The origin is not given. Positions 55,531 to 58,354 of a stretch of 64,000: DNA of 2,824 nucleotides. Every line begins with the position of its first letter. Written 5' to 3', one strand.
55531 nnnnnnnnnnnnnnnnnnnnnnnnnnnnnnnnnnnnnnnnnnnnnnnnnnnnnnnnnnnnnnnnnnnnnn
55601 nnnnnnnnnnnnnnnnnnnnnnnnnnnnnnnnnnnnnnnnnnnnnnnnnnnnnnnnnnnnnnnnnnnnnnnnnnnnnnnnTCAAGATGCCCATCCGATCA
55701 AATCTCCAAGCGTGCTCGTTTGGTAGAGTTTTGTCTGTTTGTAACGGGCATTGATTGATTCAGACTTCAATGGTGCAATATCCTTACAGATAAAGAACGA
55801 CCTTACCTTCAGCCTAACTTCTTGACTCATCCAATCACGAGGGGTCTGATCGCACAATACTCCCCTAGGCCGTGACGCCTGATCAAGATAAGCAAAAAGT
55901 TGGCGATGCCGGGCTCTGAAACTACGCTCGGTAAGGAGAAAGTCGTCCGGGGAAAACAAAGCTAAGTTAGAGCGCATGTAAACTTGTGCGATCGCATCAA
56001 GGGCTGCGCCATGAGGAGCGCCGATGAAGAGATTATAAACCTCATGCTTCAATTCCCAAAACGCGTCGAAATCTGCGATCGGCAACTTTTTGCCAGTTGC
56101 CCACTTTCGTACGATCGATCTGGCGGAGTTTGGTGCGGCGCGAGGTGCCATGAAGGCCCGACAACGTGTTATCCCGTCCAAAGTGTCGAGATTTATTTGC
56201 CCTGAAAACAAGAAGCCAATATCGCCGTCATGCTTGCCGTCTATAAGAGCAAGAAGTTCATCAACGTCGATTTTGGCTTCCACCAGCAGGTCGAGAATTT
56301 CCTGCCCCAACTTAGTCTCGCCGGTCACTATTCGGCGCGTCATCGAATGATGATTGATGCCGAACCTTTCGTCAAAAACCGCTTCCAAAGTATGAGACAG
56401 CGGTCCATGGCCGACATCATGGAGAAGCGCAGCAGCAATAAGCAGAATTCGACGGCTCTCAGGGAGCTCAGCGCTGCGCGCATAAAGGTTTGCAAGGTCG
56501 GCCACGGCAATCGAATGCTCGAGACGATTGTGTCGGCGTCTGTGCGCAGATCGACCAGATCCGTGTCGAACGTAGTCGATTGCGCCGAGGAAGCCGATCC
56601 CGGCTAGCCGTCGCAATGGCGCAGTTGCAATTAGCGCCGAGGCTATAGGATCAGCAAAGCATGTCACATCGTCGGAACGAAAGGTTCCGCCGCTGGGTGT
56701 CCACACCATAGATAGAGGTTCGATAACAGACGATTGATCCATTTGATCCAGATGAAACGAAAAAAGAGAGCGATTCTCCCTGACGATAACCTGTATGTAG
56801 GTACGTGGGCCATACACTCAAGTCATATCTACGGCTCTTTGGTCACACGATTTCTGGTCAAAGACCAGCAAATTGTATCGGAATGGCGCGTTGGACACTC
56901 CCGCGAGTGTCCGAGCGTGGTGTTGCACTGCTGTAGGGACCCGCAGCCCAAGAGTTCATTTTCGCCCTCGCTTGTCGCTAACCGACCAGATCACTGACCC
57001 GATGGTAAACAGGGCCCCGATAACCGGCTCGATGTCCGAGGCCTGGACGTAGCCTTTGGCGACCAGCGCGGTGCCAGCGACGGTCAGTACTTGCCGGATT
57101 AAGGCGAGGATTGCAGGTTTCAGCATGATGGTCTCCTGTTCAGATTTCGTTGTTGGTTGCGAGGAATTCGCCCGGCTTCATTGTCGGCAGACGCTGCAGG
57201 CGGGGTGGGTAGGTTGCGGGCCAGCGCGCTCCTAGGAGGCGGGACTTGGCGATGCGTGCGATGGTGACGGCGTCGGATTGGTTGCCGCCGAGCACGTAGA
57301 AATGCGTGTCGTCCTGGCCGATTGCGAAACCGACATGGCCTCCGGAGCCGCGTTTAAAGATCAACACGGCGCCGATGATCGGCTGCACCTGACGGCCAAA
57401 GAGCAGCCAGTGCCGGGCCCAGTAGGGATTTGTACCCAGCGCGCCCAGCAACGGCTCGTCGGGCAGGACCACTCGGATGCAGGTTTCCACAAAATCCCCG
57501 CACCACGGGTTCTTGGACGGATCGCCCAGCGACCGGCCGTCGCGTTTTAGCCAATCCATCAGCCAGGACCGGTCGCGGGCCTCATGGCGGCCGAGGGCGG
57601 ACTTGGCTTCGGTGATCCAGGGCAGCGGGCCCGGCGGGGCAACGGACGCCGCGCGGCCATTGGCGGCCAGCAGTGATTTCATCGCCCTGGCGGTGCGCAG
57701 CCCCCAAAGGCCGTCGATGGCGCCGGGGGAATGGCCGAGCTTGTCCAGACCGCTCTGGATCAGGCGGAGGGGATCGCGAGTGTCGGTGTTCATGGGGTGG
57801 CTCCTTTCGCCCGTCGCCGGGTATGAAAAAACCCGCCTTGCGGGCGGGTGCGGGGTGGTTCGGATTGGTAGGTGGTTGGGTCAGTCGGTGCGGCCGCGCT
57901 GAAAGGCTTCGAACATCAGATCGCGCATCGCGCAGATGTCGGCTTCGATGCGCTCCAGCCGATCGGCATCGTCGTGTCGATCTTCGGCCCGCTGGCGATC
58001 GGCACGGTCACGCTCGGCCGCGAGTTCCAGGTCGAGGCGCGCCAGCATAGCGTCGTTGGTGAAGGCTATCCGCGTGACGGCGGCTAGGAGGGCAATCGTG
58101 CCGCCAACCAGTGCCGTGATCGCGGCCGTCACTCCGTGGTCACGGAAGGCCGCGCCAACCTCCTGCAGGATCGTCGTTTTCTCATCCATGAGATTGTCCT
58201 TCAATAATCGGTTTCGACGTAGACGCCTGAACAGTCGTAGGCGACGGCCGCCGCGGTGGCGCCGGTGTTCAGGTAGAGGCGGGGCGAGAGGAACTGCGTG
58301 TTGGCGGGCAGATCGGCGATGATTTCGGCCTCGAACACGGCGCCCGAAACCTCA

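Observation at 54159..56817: Compact HD-hydrolase / GlnD-type nucleotidyltransferase / histidine-phosphatase operon in an AT-rich island: candidate undescribed defence or nucleotide-signalling system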

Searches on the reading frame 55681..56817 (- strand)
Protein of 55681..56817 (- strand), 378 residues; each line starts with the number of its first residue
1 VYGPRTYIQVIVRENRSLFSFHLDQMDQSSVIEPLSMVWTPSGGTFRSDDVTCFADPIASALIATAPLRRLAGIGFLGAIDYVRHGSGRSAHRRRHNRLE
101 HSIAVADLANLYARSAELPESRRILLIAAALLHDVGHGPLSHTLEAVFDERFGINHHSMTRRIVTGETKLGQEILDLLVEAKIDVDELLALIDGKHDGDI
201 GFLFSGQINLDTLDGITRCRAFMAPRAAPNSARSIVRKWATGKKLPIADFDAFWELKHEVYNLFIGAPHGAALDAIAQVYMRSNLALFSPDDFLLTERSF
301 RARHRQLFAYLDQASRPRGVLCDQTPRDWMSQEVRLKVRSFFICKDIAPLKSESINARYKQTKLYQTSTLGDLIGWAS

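Call 4: search_protein_families(library=pfam, proteins=[window:55681-56817:-], max_evalue=0.01)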
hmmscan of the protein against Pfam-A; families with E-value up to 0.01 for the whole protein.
window:55681-56817:- (378 aa): 2 families
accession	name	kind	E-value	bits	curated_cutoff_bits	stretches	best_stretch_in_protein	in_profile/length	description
PF01966.28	HD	-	2e-12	47.9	22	1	98-199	1-89/116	HD domain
PF08668.18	HDOD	-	0.0012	18.8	22.9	1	91-152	88-147/196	HDOD domain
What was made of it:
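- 55681..56817 (-): HD-domain dNTP triphosphohydrolase (effector; CloA-like role, EF1143/SAMHD1 type). The true start is probably ATG 56742 or ATG 56709. Pfam HD 2e-12 (call 4).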

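Call 5: search_protein_families(library=padloc, proteins=[window:55681-56817:-], max_evalue=0.01)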
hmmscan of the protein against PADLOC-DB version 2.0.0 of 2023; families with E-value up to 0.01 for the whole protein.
window:55681-56817:- (378 aa): 2 families
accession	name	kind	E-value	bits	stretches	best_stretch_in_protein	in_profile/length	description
PDLC02374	dGTPase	-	5.3e-06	24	1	96-151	73-125/395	-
PDLC01254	Cas3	-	0.0041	15.4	1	93-136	4-43/164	CAS-I; effector_G3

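Call 6: search_protein_families(library=ncbifam, proteins=[window:55681-56817:-], max_evalue=0.01)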
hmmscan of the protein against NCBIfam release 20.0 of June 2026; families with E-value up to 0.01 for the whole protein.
window:55681-56817:- (378 aa): 11 families
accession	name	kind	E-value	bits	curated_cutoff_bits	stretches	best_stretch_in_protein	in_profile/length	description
NF002328.0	PRK01286.1-3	equivalog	3.5e-07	29.5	467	1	96-165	73-143/404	deoxyguanosinetriphosphate triphosphohydrolase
NF002327.0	PRK01286.1-2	equivalog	9.1e-06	25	393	1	97-167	75-144/345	deoxyguanosinetriphosphate triphosphohydrolase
TIGR00277.1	HDIG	domain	9e-05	22.3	27.6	1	97-139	4-43/84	HDIG domain-containing metalloprotein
TIGR01353.1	dGTP_triPase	subfamily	0.00012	21.7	152.35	1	95-165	36-119/389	dGTP triphosphohydrolase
NF002326.0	PRK01286.1-1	equivalog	0.00012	21.5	390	1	97-152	68-124/379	deoxyguanosinetriphosphate triphosphohydrolase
NF002329.0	PRK01286.1-4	equivalog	0.00026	20.4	494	1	96-169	73-145/342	deoxyguanosinetriphosphate triphosphohydrolase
NF053512.1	nitric_RR_NosR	exception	0.0025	16.9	400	1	94-146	188-240/422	response regulator c-di-GMP phosphodiesterase, NosR family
NF002829.0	PRK03007.1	equivalog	0.0025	16.8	385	1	93-150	62-116/425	deoxyguanosinetriphosphate triphosphohydrolase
NF002330.0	PRK01286.1-5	equivalog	0.0054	15.9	511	1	95-165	59-130/384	deoxyguanosinetriphosphate triphosphohydrolase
TIGR03276.1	Phn-HD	hypoth_equivalog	0.0064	16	214.6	0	121-175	41-92/179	phosphonate degradation HD-domain oxygenase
TIGR02621.3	cas3_GSU0051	exception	0.0072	15.2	400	1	90-136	663-709/854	type I-G CRISPR-associated helicase/endonuclease Cas3g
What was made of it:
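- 55681..56817 (-): Only local matches to dGTPase models (calls 5, 6).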

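Call 11: search_solved_structures(query=window:55681-56817:-, max_evalue=1, show_alignments=2)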
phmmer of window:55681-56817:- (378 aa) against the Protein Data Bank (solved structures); distinct sequences matched with E-value up to 1: 33.
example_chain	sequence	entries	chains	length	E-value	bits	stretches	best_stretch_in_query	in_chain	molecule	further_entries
2o6i_A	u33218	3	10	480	2.1e-11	47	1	61-223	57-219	HD domain protein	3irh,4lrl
2hek_A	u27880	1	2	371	8.5e-08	35.1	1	93-219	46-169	Hypothetical protein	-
6brg_A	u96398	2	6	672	1.9e-05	27.4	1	53-148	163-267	Deoxynucleoside triphosphate triphosphohydrolase SAMHD1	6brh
4bzc_A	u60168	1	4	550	7.2e-05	25.5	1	57-147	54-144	DEOXYNUCLEOSIDE TRIPHOSPHATE TRIPHOSPHOHYDROLASE SAMHD1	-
6u6z_A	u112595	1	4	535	8.7e-05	25.2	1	57-147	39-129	Deoxynucleoside triphosphate triphosphohydrolase SAMHD1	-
5ao1_A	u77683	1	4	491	9.5e-05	25.1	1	57-147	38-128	DEOXYNUCLEOSIDE TRIPHOSPHATE TRIPHOSPHOHYDROLASE SAMHD1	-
6tx0_A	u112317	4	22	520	9.5e-05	25.1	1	57-147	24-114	Deoxynucleoside triphosphate triphosphohydrolase SAMHD1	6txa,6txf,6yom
4q7h_A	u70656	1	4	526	9.6e-05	25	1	57-147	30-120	Deoxynucleoside triphosphate triphosphohydrolase SAMHD1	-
4mz7_A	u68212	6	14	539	9.6e-05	25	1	57-147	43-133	Deoxynucleoside triphosphate triphosphohydrolase SAMHD1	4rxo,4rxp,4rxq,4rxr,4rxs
6txc_A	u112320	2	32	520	0.0001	24.9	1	57-147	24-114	Deoxynucleoside triphosphate triphosphohydrolase SAMHD1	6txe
5ao3_A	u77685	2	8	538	0.0001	24.9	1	57-147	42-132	DEOXYNUCLEOSIDE TRIPHOSPHATE TRIPHOSPHOHYDROLASE SAMHD1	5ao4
8gb1_A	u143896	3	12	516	0.00011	24.8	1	57-147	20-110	Deoxynucleoside triphosphate triphosphohydrolase SAMHD1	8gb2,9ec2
6u6x_A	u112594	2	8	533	0.00012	24.7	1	57-147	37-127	Deoxynucleoside triphosphate triphosphohydrolase SAMHD1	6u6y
5ao0_A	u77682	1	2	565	0.00012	24.7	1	57-147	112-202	DEOXYNUCLEOSIDE TRIPHOSPHATE TRIPHOSPHOHYDROLASE SAMHD1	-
3u1n_A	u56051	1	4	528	0.00013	24.6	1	57-147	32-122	SAM domain and HD domain-containing protein 1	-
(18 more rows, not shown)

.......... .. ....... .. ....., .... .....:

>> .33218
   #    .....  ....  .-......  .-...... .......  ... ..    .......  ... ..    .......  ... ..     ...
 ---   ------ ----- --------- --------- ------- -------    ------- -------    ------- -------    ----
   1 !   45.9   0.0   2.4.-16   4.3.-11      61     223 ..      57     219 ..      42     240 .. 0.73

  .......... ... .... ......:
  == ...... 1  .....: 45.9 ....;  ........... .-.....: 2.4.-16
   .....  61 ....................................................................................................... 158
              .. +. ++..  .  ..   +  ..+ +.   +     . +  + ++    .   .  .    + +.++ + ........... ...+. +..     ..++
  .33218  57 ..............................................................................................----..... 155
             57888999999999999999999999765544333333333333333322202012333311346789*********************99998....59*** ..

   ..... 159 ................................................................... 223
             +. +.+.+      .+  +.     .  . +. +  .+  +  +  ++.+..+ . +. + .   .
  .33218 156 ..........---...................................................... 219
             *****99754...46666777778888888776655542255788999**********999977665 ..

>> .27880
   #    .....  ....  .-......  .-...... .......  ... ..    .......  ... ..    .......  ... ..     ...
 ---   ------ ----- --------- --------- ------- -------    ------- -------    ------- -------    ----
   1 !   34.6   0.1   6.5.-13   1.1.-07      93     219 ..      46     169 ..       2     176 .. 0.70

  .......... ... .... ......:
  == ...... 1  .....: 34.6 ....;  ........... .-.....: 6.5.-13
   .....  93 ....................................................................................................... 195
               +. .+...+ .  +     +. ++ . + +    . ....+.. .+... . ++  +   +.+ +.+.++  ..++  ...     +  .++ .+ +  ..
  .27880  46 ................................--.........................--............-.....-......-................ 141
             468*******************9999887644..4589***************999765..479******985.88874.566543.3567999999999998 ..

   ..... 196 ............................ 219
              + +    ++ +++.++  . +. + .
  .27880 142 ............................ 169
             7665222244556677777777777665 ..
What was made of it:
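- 55681..56817 (-): PDB sequence hits EF1143 2o6i at 2e-11 and SAMHD1 (call 11).
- Closest known: Stand-alone defence dNTPases. Different: Sequence similarity is confined to the HD core (calls 5, 6, 11).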

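Call 48: find_homologous_proteins(query=window:55681-56817:-, max_evalue=0.001)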
Query window:55681-56817:- (378 aa): 339 proteins with E <= 0.001 among 8000 candidates; the best 120 are listed.
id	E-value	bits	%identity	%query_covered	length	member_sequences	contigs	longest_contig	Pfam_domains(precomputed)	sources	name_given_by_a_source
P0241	5.7e-151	521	69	93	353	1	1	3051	PF01966.29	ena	-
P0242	8.5e-151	520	69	92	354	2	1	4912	PF01966.29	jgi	jgi:hypothetical protein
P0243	7.7e-135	468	68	89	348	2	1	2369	PF01966.29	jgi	jgi:hypothetical protein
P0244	8.6e-133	461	62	88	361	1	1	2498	PF01966.29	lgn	-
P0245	1.6e-130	454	59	91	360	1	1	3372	PF01966.29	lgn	-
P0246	1.0e-129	451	95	57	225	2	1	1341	PF01966.29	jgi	-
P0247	2.8e-129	450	60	89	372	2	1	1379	PF01966.29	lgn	-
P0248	7.0e-129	448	60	90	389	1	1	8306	PF01966.29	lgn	-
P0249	8.4e-127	442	58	90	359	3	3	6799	PF01966.29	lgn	-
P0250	3.4e-126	440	96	54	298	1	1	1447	-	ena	-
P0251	6.1e-126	439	60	87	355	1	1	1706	PF01966.29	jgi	jgi:uncharacterized protein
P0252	1.2e-124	434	59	89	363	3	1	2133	PF01966.29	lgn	-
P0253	1.6e-124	434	57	93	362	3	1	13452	PF01966.29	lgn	-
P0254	2.2e-124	434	57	93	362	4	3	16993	PF01966.29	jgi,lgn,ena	jgi:hypothetical protein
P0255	2.0e-123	430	57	93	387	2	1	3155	PF01966.29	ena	-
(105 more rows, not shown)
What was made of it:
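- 55681..56817 (-): Homologues are 340-365 aa (call 48).
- On Clover (CloA/CloB): The window HD is about 340-378 aa, and family members are 340-365 aa (call 48).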

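Call 60: predict_structure(alignment_id=A3)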
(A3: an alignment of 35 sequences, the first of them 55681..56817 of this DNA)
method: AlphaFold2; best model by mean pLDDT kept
length: 378 residues; sequences in the alignment: 35
mean_pLDDT: 81.6   pTM: 0.82
mean pLDDT of the five models: 81.6, 81.2, 80.4, 79.1, 78.3
residues with pLDDT >= 90: 219; 70-90: 81; 50-70: 23; < 50: 55
segments of 3 or more residues with pLDDT < 50: 1-46, 86-92
pLDDT, mean of each block of 10 residues (from residue 1): 33 29 33 34 45 89 97 88 58 71 95 97 98 96 93 97 96 98 98 95 94 82 53 90 88 87 82 93 96 95 95 79 86 90 87 89 92 84
secondary structure, 60 per line:
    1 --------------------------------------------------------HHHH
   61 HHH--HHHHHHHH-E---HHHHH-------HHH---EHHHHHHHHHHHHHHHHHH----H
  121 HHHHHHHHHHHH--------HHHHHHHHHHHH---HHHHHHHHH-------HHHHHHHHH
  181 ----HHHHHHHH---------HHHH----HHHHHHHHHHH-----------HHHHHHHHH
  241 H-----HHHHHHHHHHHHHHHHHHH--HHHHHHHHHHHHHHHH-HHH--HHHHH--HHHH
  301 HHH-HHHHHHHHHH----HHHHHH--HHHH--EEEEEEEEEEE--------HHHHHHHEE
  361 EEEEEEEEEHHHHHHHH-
elements in order: H57-63 H66-73 H79-83 H98-115 H120-132 H141-152 H156-164 H172-180 H185-192 H202-205 H210-220 H232-241 H247-265 H268-283 H290-294 H297-303 H305-314 H319-324 H327-330 E333-343 H352-358 E359-369 H370-377
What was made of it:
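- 55681..56817 (-): AF2 model pLDDT 82 with residues 1-46 disordered (call 60).
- Checked: Homologues are 340-365 aa (call 48) and residues 1-46 are disordered in the model (call 60), so ATG 56742 or ATG 56709 is more likely than GTG 56817.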

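Call 63: fold_search(model_id=the predicted structure, library=pdb)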
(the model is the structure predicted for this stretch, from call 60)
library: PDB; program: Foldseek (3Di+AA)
matches with E <= 10: 361; with E <= 0.001: 197
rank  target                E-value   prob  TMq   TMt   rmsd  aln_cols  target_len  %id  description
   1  2o6i_A                2.8e-08  1.00  0.57  0.50   5.8       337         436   19  Structure of an Enterococcus Faecalis HD Domain Phosphohydrolase (released 2006-12-19)
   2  2o6i_B                2.8e-08  1.00  0.54  0.49   6.4       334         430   20  Structure of an Enterococcus Faecalis HD Domain Phosphohydrolase (released 2006-12-19)
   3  4lrl_A                6.7e-08  1.00  0.56  0.48   6.4       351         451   19  Structure of an Enterococcus Faecalis HD-domain protein complexed with dGTP and dTTP (released 2013-11-20)
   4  4lrl_B                8.0e-08  1.00  0.59  0.51   6.2       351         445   19  Structure of an Enterococcus Faecalis HD-domain protein complexed with dGTP and dTTP (released 2013-11-20)
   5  4lrl_D                1.4e-07  1.00  0.55  0.48   6.7       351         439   19  Structure of an Enterococcus Faecalis HD-domain protein complexed with dGTP and dTTP (released 2013-11-20)
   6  4lrl_C                1.8e-07  1.00  0.56  0.48   6.3       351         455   19  Structure of an Enterococcus Faecalis HD-domain protein complexed with dGTP and dTTP (released 2013-11-20)
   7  3irh_C                1.8e-07  1.00  0.53  0.45   8.7       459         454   15  Structure of an Enterococcus Faecalis HD-domain protein complexed with dGTP and dATP (released 2009-09-22)
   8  2hek_A                3.3e-07  1.00  0.56  0.57   7.8       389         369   19  Crystal structure of O67745, a hypothetical protein from Aquifex aeolicus at 2.0 A resolution. (released 2006-07-04)
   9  3irh_A                3.7e-07  1.00  0.53  0.45   5.9       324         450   21  Structure of an Enterococcus Faecalis HD-domain protein complexed with dGTP and dATP (released 2009-09-22)
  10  3irh_B                8.3e-07  1.00  0.53  0.46   6.0       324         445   21  Structure of an Enterococcus Faecalis HD-domain protein complexed with dGTP and dATP (released 2009-09-22)
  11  3irh_D                9.4e-07  1.00  0.57  0.50   7.2       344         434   19  Structure of an Enterococcus Faecalis HD-domain protein complexed with dGTP and dATP (released 2009-09-22)
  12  8tdv_B                3.1e-06  1.00  0.52  0.47   4.6       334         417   16  ssRNA bound SAMHD1 T closed (released 2023-12-20)
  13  7a5y_G                4.2e-06  1.00  0.55  0.46   8.6       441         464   13  Crystal structure of tetrameric human H215A-SAMHD1 (residues 109-626) with Rp-dGTP-alphaS (T8T) and Mg (released 2021-05-26)
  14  9mr6_A                5.0e-06  1.00  0.54  0.48   9.1       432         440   15  X-ray crystal structure of SAMHD1 from Rhizophagus irregularis (released 2025-04-30)
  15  6yom_A                5.0e-06  1.00  0.54  0.45   8.9       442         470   15  Crystal structure of tetrameric human D137N-SAMHD1 (residues 109-626) with XTP, dATP, dCMPNPP, Mn and Mg (released 2020-06-24)
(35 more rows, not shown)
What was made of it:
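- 55681..56817 (-): Foldseek hits EF1143, Aquifex 2hek and SAMHD1 at TM 0.55-0.59 (call 63).
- On Clover (CloA/CloB): Foldseek top hits are EF1143, Aquifex 2hek and SAMHD1, at probability 1.0 and TM 0.55-0.59 (call 63).
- On GlnD/GlnE-type reversible nucleotidylylation enzymes: The HD protein has a dNTPase fold (call 63).
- Closest known: Stand-alone defence dNTPases. Same: EF1143 and SAMHD1 are the best structural matches (call 63) and are allosterically controlled by nucleotides.
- The window's HD is about 340 aa and of the EF1143/SAMHD1 branch (calls 11, 63).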

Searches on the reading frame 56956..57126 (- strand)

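Call 82: search_protein_families(library=phrogs, proteins=[window:56956-57126:-], max_evalue=0.001)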
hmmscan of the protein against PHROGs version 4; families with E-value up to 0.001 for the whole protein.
window:56956-57126:- (56 aa): 1 family
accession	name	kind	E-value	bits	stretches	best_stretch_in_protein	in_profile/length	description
phrog_37382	-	unknown function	3.4e-37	127.5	1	1-55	9-63/63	-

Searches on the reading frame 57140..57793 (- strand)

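Call 4: search_protein_families(library=pfam, proteins=[window:57140-57793:-], max_evalue=0.01)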
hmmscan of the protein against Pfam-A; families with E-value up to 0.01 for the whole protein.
window:57140-57793:- (217 aa): 0 families

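Call 82: search_protein_families(library=phrogs, proteins=[window:57140-57793:-], max_evalue=0.001)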
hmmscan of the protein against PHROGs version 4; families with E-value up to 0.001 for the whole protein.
window:57140-57793:- (217 aa): 1 family
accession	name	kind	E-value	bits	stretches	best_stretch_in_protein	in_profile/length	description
phrog_1259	-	tail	2.7e-33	115.8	1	10-211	937-1148/1179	baseplate hub subunit and tail lysozyme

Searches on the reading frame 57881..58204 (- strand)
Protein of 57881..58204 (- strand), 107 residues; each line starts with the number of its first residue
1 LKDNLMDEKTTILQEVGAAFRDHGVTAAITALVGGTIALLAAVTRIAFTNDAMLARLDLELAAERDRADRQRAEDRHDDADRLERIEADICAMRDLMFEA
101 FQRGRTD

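Call 82: search_protein_families(library=phrogs, proteins=[window:57881-58204:-], max_evalue=0.001)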
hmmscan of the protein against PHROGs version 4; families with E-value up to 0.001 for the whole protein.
window:57881-58204:- (107 aa): 1 family
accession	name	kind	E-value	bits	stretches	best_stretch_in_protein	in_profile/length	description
phrog_19136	-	unknown function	8.4e-54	181.4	1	6-107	1-102/102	-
